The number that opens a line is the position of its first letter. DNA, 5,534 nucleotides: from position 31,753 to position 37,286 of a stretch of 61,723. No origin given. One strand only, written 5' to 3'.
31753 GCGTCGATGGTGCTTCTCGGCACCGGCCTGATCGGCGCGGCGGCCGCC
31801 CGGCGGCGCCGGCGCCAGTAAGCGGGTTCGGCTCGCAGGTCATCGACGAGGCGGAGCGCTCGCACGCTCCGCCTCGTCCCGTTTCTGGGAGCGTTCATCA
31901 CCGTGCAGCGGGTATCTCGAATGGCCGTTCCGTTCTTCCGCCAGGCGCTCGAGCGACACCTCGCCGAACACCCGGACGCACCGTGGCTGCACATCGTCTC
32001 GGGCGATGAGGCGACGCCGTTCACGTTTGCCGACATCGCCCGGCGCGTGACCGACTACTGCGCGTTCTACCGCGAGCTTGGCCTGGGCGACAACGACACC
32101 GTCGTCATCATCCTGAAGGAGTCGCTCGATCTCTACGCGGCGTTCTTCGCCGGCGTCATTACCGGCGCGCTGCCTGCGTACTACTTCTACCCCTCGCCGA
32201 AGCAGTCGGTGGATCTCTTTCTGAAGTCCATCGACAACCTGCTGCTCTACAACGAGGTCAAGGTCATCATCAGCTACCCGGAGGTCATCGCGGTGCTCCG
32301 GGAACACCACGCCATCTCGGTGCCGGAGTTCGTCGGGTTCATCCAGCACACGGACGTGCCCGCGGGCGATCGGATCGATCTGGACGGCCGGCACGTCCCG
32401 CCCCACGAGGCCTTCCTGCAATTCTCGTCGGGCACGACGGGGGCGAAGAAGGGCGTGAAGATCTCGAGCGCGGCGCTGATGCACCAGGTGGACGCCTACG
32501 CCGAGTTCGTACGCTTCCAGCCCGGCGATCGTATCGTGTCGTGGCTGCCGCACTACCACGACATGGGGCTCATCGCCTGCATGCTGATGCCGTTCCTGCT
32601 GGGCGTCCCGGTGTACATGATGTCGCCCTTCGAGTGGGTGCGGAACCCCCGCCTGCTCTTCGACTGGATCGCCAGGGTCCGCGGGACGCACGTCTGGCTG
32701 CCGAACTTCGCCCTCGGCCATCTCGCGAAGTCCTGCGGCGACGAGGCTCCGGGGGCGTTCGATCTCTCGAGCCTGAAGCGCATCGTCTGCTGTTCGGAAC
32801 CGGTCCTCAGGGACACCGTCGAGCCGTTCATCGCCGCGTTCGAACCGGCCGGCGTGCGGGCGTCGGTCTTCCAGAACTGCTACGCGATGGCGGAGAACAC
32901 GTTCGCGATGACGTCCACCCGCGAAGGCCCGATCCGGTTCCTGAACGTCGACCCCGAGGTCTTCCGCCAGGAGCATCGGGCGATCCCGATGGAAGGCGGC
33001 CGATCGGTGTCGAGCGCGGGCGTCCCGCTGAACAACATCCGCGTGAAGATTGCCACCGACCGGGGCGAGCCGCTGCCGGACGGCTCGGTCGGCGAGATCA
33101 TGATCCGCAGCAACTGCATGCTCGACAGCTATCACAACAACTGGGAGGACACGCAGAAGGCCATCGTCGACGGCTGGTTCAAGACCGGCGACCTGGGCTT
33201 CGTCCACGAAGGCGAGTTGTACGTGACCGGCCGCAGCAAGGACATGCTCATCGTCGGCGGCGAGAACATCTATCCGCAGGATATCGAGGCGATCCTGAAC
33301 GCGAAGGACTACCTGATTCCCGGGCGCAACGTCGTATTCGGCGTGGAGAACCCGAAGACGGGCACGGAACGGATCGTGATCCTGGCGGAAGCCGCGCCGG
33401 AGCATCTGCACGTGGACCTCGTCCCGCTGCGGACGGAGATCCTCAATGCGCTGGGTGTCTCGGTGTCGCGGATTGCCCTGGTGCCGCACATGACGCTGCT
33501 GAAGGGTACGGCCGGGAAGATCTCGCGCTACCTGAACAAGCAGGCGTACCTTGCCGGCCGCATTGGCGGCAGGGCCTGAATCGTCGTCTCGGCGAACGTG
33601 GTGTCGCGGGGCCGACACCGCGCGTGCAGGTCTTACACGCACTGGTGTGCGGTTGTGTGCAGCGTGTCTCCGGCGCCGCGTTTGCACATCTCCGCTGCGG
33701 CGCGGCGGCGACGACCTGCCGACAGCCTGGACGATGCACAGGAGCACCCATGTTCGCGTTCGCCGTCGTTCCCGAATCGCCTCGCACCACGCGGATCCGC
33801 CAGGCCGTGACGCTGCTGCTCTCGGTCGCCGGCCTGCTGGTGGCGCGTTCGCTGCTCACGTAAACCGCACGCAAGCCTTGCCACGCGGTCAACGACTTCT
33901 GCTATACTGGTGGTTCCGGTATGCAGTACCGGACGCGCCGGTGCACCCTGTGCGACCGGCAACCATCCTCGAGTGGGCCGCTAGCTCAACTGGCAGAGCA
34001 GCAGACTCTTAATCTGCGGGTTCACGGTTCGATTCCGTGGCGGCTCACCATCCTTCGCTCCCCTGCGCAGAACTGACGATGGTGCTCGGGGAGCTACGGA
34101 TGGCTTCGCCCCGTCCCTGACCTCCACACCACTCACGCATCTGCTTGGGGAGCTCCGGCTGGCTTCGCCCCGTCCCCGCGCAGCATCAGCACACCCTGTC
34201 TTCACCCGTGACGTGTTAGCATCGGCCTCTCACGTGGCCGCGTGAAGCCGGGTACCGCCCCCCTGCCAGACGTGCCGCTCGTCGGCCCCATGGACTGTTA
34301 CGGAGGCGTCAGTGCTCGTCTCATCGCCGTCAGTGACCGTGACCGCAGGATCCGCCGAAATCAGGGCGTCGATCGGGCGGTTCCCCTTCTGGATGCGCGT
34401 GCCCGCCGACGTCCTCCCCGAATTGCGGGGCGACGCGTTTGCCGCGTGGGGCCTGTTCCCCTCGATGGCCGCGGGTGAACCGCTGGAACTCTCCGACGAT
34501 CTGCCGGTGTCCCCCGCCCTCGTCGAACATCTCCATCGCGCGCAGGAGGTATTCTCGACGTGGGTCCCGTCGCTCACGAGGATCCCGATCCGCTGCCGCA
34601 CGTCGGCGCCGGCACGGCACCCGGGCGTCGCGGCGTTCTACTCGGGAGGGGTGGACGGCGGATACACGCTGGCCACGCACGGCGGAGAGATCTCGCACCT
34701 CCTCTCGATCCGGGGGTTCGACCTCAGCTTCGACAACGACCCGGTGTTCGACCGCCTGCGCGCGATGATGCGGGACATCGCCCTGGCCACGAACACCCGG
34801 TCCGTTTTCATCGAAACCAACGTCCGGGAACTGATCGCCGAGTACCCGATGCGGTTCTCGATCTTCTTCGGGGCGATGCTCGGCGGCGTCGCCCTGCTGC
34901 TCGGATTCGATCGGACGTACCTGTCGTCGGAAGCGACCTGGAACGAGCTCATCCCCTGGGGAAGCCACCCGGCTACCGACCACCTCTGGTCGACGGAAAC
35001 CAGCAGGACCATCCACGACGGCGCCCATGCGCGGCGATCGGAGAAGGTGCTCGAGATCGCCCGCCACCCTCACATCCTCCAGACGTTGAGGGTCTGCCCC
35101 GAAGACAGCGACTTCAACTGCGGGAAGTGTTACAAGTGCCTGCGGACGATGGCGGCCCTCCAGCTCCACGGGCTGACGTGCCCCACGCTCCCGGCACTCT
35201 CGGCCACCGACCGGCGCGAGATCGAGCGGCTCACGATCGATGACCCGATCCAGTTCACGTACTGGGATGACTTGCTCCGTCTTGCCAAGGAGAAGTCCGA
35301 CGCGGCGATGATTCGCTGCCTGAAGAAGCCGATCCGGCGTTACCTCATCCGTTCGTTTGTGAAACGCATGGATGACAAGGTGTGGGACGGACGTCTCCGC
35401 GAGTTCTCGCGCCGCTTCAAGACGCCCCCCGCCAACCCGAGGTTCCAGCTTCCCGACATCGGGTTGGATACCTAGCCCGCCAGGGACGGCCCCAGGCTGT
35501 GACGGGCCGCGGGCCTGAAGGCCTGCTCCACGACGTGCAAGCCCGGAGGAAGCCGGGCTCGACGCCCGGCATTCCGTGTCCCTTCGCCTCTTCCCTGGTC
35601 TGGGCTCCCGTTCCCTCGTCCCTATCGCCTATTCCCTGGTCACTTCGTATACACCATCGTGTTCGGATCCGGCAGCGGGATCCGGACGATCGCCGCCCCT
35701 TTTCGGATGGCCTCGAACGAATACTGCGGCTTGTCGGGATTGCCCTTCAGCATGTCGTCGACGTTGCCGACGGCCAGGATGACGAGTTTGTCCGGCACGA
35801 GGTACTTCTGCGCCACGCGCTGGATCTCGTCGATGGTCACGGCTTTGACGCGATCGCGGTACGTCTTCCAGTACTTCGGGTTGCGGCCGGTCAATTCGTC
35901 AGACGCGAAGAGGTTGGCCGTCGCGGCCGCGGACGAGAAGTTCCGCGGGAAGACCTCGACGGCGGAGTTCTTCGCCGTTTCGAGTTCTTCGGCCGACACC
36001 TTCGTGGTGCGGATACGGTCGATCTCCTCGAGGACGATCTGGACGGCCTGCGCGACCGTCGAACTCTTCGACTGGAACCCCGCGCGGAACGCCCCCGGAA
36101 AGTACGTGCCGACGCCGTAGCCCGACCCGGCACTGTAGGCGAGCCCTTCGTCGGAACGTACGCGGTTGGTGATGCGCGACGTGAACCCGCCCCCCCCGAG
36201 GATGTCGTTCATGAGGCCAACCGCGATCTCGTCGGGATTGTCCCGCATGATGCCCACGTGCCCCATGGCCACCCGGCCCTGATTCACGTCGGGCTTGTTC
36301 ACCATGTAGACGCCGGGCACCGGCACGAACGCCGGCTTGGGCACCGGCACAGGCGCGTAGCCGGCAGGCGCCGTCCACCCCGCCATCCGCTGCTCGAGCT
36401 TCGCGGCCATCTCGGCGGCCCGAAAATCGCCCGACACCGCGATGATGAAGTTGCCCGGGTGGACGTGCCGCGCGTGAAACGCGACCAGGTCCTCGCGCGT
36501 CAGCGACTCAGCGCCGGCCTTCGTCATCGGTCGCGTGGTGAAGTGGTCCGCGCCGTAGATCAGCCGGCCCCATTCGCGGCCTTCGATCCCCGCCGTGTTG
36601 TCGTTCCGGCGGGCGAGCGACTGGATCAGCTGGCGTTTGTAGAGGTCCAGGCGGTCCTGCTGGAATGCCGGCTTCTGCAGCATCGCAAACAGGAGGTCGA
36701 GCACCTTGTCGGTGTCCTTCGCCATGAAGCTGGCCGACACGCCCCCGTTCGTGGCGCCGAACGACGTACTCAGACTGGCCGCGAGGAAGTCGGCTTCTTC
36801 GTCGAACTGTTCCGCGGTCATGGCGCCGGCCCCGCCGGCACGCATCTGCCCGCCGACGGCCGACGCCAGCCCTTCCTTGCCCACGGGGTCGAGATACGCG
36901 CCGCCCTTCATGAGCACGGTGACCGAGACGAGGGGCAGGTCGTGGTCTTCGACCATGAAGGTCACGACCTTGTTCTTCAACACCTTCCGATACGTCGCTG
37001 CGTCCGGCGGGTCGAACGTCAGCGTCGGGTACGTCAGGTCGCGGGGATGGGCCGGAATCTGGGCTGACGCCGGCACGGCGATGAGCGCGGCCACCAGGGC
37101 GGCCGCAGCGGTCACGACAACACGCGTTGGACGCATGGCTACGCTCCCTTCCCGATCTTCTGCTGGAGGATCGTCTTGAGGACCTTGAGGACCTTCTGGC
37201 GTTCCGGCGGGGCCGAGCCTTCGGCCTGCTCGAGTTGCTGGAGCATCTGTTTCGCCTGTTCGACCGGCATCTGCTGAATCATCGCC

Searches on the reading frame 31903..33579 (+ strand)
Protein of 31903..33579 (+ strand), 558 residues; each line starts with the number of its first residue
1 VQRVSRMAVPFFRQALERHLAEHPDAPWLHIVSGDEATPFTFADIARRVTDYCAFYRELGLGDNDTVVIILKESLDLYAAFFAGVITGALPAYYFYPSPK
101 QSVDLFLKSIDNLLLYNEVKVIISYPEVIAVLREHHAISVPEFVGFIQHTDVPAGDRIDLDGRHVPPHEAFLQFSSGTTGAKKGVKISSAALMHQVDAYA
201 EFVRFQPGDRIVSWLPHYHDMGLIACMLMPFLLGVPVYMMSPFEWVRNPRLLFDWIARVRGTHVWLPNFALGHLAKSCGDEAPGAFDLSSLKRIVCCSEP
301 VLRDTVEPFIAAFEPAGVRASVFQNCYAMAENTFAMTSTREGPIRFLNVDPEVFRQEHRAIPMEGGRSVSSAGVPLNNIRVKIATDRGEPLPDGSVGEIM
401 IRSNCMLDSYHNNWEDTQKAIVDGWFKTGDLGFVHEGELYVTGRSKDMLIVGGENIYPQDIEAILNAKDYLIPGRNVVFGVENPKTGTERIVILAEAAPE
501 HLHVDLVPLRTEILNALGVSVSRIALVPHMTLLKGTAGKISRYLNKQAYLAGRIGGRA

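Call 16: search_protein_families(library=pfam, proteins=[window:31903-33579:+], max_evalue=0.00001)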
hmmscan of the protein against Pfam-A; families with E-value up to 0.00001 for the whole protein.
window:31903-33579:+ (558 aa): 1 family
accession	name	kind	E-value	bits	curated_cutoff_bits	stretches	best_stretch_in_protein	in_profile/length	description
PF00501.34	AMP-binding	-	1.3e-49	169.5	29.9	1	16-410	1-383/384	AMP-binding enzyme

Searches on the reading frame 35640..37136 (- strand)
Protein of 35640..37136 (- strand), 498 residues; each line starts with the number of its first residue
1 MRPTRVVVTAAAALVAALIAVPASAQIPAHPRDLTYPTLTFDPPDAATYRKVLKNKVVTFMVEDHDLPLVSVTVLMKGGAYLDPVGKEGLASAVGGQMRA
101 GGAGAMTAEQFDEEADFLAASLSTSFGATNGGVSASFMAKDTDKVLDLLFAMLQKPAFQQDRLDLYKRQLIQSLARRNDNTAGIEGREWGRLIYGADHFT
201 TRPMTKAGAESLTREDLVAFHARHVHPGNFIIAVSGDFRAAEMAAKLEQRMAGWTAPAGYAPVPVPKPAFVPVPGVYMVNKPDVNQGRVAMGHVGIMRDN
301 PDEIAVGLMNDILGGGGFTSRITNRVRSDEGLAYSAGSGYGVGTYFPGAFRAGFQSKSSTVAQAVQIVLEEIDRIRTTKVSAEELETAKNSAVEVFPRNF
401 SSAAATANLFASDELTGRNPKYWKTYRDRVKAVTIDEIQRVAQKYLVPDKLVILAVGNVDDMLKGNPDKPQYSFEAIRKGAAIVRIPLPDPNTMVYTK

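Call 15: search_protein_families(library=pfam, proteins=[window:35640-37136:-], max_evalue=0.00001)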
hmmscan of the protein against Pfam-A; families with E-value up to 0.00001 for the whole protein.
window:35640-37136:- (498 aa): 1 family
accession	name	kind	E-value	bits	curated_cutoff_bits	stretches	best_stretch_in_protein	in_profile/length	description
PF05193.26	Peptidase_M16_C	-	6.9e-36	124.2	23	1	211-391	1-180/181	Peptidase M16 inactive domain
